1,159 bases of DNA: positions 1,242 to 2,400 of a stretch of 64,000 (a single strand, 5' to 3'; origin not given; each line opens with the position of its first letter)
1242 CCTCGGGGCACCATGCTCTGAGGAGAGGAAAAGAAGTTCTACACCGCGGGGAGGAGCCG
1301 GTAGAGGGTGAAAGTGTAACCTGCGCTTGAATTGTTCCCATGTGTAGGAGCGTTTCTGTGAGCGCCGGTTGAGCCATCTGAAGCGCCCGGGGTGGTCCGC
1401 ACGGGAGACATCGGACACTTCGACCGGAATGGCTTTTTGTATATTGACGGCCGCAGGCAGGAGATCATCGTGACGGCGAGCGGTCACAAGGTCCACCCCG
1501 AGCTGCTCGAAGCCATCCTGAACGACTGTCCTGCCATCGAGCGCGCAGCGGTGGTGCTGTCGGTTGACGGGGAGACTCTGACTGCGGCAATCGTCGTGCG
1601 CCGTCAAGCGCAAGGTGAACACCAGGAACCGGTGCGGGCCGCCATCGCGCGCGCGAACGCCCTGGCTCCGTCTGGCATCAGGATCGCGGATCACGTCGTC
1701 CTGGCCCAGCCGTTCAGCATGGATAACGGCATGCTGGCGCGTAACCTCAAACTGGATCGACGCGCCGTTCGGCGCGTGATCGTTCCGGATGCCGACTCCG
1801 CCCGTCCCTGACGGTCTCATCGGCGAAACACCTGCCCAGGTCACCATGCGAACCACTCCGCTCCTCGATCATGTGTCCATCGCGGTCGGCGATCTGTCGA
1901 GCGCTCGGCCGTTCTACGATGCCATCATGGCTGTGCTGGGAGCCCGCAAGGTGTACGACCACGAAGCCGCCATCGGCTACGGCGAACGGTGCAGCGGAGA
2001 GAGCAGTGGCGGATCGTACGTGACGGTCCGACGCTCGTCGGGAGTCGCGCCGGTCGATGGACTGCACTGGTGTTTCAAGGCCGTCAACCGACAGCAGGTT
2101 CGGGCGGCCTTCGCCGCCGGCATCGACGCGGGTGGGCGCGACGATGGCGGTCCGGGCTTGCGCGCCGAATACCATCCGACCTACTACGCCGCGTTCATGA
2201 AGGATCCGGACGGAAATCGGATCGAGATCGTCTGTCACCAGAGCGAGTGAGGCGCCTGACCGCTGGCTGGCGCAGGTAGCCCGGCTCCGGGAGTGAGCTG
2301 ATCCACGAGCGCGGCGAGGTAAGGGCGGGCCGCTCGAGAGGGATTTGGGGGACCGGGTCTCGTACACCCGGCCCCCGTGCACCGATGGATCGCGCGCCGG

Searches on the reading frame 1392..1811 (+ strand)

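Call 66: search_protein_families(library=pfam, proteins=[window:1392-1811:+], max_evalue=0.001)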
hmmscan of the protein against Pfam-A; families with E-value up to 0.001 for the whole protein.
window:1392-1811:+ (139 aa): 1 family
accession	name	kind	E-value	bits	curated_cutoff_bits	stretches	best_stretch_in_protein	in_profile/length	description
PF23562.2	AMP-binding_C_3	-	4.7e-06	27.4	20.8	1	24-105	2-87/124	AMP-binding enzyme C-terminal domain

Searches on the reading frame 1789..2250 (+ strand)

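Call 66: search_protein_families(library=pfam, proteins=[window:1789-2250:+], max_evalue=0.001)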
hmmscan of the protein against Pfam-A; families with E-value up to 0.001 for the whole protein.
window:1789-2250:+ (153 aa): 1 family
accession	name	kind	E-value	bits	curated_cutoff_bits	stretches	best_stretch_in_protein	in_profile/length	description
PF00903.31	Glyoxalase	-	8.4e-07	29.8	20.6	1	26-147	2-121/121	Glyoxalase/Bleomycin resistance protein/Dioxygenase superfamily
